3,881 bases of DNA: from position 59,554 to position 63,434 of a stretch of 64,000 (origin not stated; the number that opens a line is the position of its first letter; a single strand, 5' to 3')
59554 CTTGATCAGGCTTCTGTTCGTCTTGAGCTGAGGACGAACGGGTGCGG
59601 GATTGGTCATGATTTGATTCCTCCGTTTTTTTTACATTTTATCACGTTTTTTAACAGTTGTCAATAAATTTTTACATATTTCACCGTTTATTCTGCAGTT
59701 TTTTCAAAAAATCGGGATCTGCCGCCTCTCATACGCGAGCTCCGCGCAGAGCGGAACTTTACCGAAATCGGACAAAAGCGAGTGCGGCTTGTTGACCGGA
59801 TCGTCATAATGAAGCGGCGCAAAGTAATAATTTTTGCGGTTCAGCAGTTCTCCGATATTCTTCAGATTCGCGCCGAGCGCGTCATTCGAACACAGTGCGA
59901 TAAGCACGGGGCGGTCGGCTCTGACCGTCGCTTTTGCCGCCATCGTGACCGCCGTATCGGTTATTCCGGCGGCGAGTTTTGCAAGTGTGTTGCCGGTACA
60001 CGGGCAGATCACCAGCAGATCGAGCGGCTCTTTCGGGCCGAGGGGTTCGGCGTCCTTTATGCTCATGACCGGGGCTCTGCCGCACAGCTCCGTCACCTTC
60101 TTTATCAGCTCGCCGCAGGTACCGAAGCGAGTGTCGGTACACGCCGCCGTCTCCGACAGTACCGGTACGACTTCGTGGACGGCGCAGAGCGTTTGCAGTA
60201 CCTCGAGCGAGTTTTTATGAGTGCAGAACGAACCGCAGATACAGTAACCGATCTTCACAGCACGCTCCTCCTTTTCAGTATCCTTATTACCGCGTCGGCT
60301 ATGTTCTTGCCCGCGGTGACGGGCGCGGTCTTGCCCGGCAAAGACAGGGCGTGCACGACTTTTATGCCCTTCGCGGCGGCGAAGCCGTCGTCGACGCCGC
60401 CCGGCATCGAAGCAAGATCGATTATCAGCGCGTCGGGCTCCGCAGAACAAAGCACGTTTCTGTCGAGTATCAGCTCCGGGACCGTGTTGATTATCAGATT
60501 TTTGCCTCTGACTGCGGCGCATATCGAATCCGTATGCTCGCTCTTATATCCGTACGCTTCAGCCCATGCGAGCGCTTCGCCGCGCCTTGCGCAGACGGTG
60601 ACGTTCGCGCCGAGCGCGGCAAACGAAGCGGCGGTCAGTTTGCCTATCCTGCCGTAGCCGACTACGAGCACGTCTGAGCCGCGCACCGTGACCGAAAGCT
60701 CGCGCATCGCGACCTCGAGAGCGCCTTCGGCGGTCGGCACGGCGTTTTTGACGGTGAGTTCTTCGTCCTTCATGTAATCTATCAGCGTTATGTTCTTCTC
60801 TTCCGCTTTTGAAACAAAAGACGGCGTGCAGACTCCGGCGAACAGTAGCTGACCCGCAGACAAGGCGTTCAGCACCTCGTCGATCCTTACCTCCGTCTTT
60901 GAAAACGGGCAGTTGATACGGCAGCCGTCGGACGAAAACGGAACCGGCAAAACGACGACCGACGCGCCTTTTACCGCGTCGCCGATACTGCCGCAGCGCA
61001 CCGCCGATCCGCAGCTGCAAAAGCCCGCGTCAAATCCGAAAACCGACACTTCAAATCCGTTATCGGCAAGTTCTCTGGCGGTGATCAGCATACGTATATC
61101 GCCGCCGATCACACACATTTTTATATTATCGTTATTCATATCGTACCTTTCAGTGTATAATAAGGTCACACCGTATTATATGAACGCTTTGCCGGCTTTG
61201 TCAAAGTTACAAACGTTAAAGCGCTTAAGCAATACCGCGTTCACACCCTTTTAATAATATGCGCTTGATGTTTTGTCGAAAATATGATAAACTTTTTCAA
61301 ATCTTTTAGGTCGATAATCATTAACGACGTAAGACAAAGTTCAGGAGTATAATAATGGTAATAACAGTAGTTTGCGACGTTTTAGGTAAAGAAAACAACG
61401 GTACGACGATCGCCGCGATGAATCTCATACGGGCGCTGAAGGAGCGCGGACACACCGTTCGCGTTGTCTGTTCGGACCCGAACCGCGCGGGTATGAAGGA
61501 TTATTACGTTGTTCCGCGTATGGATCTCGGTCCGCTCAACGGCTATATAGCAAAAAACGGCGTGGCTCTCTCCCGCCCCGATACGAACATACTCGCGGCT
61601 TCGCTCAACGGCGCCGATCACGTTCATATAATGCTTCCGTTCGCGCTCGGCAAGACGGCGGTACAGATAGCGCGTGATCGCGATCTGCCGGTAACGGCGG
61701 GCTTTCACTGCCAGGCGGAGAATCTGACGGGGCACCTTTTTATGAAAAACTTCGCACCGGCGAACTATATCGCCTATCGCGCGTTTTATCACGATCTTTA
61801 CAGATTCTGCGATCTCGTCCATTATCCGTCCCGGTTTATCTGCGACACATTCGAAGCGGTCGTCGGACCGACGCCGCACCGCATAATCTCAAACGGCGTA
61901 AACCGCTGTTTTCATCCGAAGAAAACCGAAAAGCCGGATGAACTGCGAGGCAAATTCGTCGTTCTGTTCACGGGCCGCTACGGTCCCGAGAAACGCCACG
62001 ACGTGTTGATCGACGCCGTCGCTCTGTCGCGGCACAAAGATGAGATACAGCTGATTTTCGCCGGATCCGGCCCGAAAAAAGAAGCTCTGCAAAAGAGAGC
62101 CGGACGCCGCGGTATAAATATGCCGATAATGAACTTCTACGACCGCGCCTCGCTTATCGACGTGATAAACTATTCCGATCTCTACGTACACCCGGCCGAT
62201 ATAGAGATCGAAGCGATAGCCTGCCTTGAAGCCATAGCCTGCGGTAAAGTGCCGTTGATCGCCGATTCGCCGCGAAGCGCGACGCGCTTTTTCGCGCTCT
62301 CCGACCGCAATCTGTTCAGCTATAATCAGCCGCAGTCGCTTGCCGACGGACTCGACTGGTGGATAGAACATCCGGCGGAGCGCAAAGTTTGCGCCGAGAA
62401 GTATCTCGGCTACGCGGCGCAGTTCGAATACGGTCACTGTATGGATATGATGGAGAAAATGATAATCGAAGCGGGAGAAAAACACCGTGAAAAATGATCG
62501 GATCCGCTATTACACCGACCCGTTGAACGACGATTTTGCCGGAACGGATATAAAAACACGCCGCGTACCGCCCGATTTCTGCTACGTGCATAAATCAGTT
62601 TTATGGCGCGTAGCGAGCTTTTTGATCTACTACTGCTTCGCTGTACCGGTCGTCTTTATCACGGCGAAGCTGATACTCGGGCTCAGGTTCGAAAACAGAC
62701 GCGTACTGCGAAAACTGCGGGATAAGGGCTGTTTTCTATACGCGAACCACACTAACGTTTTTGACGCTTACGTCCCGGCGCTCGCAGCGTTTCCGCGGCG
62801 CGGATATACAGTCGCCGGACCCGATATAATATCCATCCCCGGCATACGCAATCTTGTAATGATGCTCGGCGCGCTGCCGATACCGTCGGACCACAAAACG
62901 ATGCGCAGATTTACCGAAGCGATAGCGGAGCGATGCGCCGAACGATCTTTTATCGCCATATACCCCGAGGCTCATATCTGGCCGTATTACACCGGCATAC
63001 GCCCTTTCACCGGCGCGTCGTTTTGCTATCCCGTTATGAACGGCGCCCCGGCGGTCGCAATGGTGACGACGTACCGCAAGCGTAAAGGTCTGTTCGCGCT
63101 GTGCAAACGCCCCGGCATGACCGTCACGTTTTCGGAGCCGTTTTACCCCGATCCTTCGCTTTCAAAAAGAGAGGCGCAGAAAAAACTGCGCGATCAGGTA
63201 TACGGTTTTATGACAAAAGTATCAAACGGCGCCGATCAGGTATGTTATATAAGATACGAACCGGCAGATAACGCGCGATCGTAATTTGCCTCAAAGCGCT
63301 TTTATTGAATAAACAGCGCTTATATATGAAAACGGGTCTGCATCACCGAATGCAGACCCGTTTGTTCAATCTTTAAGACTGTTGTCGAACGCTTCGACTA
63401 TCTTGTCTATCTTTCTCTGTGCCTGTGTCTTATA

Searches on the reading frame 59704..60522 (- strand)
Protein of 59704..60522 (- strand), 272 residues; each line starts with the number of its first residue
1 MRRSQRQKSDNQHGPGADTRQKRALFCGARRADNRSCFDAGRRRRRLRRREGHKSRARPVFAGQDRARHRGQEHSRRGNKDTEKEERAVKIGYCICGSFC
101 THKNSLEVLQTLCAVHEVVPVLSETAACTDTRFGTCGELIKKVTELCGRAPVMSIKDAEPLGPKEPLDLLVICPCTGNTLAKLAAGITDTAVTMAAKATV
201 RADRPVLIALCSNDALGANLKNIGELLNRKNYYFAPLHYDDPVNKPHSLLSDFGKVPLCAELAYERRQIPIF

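Call 110: search_protein_families(library=pfam, proteins=[window:59704-60522:-], max_evalue=0.001)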
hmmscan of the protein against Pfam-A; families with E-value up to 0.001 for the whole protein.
window:59704-60522:- (272 aa): 1 family
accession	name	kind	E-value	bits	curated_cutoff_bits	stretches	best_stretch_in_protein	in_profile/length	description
PF02441.25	Flavoprotein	-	6.3e-24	84.8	22.7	1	90-236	2-126/162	Flavoprotein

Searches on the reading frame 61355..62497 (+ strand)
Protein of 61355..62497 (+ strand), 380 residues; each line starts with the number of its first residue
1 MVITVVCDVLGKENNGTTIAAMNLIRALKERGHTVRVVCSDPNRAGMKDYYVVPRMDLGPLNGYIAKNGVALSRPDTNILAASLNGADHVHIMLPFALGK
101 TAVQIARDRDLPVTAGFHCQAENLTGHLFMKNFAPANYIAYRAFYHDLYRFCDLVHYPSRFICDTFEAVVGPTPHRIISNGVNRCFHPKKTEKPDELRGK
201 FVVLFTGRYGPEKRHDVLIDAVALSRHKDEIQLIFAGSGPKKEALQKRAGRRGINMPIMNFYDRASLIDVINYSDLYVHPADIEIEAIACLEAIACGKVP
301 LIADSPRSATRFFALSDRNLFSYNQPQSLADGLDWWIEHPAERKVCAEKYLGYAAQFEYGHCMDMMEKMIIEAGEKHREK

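Call 110: search_protein_families(library=pfam, proteins=[window:61355-62497:+], max_evalue=0.001)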
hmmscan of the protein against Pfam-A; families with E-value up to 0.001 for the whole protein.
window:61355-62497:+ (380 aa): 5 families
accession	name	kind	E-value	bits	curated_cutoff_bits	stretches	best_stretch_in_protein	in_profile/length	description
PF00534.26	Glycos_transf_1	-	4.5e-24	85.4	26.4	1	193-348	8-167/172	Glycosyl transferases group 1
PF13439.12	Glyco_transf_4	-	3.4e-18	66.7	28.5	1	15-183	2-167/170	Glycosyltransferase Family 4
PF13692.12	Glyco_trans_1_4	-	3.2e-14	53.8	27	1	201-335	2-138/142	Glycosyl transferases group 1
PF13579.12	Glyco_trans_4_4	-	1.1e-10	42.5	29.7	1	16-181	2-158/158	Glycosyl transferase 4-like domain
PF20706.3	GT4-conflict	-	0.00076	19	26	0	181-303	180-310/385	Family 4 Glycosyltransferase in conflict systems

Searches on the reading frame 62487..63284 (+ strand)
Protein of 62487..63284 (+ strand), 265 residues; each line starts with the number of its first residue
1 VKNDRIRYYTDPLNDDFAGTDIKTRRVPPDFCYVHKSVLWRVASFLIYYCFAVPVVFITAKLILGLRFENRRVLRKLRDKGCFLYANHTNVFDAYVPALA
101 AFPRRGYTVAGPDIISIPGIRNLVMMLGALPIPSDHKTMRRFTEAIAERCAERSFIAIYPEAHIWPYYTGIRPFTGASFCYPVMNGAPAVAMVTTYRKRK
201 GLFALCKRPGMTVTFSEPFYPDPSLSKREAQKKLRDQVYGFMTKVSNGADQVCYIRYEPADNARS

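Call 110: search_protein_families(library=pfam, proteins=[window:62487-63284:+], max_evalue=0.001)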
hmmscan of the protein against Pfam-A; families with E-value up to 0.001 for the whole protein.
window:62487-63284:+ (265 aa): 1 family
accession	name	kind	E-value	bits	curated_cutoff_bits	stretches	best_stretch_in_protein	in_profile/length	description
PF01553.26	Acyltransferase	-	3.5e-08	33.8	23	1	70-167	6-105/132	Acyltransferase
